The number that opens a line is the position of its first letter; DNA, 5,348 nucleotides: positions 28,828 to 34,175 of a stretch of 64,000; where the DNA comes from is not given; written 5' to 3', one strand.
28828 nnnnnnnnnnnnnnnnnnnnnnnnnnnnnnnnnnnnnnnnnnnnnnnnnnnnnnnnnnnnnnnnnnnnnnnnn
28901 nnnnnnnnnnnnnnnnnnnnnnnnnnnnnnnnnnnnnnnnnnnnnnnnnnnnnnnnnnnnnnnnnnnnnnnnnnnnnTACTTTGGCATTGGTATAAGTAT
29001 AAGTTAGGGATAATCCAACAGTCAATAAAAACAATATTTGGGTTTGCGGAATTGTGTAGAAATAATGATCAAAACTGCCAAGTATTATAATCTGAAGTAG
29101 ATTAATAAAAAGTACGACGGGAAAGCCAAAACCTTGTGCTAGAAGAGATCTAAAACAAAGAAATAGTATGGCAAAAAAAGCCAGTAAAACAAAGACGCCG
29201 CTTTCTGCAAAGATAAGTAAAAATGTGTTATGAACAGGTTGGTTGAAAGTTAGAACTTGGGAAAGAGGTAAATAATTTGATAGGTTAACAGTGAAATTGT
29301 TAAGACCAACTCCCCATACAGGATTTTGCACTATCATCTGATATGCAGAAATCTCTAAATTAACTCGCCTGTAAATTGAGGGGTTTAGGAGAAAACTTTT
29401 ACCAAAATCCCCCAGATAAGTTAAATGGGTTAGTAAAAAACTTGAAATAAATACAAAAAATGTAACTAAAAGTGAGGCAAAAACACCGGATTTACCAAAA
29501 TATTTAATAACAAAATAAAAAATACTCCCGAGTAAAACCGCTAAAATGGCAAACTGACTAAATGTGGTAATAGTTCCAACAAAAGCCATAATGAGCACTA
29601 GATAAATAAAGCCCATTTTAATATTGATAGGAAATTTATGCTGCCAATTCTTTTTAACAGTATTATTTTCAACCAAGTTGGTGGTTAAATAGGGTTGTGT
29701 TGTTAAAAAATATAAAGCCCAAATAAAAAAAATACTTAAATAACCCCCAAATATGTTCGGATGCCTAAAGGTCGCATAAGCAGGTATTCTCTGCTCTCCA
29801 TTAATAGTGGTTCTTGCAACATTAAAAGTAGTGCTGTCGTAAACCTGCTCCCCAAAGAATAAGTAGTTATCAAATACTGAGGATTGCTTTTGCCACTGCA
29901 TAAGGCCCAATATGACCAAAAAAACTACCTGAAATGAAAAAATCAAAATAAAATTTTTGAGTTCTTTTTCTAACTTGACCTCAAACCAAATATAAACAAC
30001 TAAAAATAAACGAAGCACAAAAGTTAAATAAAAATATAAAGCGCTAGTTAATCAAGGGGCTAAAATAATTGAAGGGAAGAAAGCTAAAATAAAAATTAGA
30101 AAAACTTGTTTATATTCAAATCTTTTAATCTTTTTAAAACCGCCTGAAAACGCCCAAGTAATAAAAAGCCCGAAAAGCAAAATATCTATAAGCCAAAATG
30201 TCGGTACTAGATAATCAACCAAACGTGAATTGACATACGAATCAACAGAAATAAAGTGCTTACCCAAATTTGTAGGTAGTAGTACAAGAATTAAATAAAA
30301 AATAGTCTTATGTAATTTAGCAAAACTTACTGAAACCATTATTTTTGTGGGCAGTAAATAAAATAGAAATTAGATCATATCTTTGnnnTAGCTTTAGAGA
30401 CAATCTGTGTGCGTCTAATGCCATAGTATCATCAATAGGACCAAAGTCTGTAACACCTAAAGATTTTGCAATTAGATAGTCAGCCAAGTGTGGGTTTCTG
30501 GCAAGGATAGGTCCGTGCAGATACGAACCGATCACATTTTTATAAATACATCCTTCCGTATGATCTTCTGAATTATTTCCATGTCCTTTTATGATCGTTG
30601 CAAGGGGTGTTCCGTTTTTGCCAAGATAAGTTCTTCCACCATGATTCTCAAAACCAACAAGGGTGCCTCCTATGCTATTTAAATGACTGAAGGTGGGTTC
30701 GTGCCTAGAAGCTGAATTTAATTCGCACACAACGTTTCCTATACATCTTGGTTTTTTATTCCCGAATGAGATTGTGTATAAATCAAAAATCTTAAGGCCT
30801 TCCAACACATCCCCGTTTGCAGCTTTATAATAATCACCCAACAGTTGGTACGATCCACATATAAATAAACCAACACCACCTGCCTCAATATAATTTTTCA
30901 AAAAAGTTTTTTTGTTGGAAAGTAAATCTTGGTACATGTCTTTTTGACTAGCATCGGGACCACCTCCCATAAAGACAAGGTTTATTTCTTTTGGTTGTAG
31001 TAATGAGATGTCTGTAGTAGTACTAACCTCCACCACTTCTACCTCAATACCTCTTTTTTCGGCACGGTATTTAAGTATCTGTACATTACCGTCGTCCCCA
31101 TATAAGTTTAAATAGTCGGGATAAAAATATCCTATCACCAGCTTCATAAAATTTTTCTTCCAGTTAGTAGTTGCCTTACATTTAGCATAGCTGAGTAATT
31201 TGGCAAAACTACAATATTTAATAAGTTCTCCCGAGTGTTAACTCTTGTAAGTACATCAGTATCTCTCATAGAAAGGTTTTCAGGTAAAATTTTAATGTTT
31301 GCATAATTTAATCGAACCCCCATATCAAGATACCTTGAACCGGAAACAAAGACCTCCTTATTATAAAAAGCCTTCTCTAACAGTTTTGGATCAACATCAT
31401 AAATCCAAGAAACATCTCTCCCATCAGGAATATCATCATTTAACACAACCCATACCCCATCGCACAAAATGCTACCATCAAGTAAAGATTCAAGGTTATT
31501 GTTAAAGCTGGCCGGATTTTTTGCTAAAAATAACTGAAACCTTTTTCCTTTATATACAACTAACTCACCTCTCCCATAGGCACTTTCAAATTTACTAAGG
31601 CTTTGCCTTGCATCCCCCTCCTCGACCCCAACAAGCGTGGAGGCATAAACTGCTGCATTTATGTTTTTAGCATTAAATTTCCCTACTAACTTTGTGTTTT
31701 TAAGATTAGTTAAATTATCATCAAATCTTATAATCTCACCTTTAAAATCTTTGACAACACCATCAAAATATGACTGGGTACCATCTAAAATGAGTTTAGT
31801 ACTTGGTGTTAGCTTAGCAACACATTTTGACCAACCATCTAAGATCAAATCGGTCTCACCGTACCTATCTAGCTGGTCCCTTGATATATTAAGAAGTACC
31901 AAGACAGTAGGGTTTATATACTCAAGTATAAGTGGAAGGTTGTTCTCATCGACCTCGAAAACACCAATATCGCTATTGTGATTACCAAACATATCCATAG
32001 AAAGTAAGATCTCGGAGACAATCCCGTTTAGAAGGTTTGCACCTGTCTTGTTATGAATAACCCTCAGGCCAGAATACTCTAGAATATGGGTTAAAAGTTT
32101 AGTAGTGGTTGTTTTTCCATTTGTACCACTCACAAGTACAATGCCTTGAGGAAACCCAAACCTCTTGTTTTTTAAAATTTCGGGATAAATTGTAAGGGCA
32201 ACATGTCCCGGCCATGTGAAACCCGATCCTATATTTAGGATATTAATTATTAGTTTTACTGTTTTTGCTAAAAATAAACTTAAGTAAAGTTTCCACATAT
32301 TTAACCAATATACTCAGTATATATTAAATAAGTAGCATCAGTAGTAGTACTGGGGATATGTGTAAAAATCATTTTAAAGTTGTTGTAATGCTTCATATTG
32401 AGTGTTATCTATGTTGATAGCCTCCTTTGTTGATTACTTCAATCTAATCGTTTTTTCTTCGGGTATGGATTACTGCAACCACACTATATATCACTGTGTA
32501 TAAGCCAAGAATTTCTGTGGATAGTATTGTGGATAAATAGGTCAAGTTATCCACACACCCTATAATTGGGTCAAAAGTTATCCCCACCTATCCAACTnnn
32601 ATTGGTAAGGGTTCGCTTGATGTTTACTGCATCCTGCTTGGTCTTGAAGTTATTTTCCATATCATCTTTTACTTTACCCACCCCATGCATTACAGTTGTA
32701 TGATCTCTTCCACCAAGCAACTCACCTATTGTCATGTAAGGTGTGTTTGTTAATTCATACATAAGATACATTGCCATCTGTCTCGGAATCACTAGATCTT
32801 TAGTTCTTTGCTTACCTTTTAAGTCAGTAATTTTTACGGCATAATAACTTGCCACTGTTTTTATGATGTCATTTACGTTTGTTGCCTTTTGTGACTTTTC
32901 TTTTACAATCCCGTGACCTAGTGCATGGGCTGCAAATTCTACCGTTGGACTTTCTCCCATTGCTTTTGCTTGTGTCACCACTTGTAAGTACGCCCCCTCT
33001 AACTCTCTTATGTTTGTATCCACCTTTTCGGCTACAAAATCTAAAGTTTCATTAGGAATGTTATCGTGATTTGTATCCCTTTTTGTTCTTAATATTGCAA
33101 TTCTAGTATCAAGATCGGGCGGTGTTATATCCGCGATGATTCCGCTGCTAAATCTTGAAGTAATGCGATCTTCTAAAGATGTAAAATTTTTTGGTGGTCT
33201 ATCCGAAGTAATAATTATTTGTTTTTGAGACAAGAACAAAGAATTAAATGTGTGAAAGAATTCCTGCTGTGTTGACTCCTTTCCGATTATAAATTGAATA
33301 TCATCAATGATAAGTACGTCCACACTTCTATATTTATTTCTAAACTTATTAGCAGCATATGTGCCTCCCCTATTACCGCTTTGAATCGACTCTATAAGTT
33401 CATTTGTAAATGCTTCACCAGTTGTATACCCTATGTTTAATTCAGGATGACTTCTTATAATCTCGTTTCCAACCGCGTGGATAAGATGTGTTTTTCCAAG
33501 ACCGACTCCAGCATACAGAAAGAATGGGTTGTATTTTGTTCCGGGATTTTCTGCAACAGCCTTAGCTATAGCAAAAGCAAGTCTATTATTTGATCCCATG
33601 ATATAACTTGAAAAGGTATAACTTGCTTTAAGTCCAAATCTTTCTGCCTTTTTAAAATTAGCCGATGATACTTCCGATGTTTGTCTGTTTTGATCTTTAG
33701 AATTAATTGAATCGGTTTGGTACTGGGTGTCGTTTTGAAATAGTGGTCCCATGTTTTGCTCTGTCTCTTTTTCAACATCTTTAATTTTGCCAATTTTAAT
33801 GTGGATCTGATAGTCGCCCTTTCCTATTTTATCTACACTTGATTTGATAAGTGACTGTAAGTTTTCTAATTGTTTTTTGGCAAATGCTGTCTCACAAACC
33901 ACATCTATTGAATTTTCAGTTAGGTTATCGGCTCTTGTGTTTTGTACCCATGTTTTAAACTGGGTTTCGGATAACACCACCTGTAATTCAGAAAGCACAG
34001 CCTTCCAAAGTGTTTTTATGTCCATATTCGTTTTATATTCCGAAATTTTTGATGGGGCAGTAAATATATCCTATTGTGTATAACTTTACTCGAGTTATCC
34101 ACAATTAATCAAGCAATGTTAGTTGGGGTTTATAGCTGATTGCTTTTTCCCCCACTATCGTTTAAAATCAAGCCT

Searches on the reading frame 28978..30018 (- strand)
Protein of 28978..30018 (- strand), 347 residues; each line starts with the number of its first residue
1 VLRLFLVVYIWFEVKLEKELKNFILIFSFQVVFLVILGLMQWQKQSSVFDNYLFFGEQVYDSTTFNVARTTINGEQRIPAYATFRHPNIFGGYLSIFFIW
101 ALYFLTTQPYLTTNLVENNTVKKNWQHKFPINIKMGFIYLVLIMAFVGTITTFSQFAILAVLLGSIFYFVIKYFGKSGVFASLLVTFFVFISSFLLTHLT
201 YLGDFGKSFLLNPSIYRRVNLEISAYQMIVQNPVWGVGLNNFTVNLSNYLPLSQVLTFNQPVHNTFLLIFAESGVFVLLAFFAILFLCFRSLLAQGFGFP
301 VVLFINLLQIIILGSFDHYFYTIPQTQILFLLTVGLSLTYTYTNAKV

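Call 6: search_protein_families(library=pfam, proteins=[window:28978-30018:-], max_evalue=0.01)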
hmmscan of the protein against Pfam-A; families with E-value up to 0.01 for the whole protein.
window:28978-30018:- (347 aa): 1 family
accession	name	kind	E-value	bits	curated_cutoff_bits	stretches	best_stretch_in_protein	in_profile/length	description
PF04932.20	Wzy_C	-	1.7e-13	51.1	31.7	1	141-282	2-149/149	O-Antigen ligase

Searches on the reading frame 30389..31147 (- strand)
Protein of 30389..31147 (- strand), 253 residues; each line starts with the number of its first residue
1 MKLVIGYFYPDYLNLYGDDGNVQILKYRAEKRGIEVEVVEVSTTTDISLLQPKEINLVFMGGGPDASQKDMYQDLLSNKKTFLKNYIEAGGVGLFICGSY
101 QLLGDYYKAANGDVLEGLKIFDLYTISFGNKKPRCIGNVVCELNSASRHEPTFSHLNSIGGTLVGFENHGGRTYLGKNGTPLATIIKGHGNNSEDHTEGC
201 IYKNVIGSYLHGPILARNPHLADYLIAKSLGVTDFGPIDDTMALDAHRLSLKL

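Call 6: search_protein_families(library=pfam, proteins=[window:30389-31147:-], max_evalue=0.01)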
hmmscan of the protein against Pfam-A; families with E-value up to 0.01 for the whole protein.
window:30389-31147:- (253 aa): 2 families
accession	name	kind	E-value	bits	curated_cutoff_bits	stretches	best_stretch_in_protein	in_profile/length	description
PF07685.20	GATase_3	-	2.6e-34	119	27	1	5-218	2-195/196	CobB/CobQ-like glutamine amidotransferase domain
PF00117.34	GATase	-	0.00037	20.6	22.8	1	20-109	8-91/190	Glutamine amidotransferase class-I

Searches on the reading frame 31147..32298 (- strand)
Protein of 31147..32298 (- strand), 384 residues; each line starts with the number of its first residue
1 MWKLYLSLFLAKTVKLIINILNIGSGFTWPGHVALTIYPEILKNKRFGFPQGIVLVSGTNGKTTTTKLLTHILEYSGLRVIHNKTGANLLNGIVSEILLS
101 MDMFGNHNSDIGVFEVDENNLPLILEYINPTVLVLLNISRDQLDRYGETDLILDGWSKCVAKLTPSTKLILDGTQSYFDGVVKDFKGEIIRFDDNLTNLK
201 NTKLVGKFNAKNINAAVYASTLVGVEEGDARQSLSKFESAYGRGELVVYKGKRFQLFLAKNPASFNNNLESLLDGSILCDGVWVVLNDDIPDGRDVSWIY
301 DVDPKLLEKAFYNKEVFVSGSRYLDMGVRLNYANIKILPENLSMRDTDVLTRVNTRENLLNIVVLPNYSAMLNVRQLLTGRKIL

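Call 6: search_protein_families(library=pfam, proteins=[window:31147-32298:-], max_evalue=0.01)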
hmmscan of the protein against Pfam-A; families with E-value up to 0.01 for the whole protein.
window:31147-32298:- (384 aa): 2 families
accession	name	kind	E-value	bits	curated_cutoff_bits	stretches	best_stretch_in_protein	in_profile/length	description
PF08353.15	MurT_C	-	1.9e-20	73.4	25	1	258-371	1-110/110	MurT ligase C-terminal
PF08245.18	Mur_ligase_M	-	4.8e-14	53.2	24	1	56-191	1-144/200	Mur ligase middle domain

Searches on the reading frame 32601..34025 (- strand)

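Call 6: search_protein_families(library=pfam, proteins=[window:32601-34025:-], max_evalue=0.01)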
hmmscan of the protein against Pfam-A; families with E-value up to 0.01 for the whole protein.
window:32601-34025:- (475 aa): 6 families
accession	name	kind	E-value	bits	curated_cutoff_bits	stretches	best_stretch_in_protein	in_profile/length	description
PF00308.24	Bac_DnaA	-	5.2e-63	212.5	23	1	132-298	1-161/162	Bacterial DnaA ATPAse domain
PF08299.17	Bac_DnaA_C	-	7.5e-27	93.6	31.5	1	385-452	2-69/69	Bacterial dnaA protein helix-turn-helix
PF11638.13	DnaA_N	-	6.1e-08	32.7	24.6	1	5-54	2-52/65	DnaA N-terminal domain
PF01695.23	IstB_IS21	-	6.8e-07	29.5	24.1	1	170-279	97-197/238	IstB-like ATP binding protein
PF00004.35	AAA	-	0.0004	21.3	21.2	1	170-291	3-126/131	ATPase family associated with various cellular activities (AAA)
PF13245.12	AAA_19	-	0.006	17.2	25.1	0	163-205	9-53/134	AAA domain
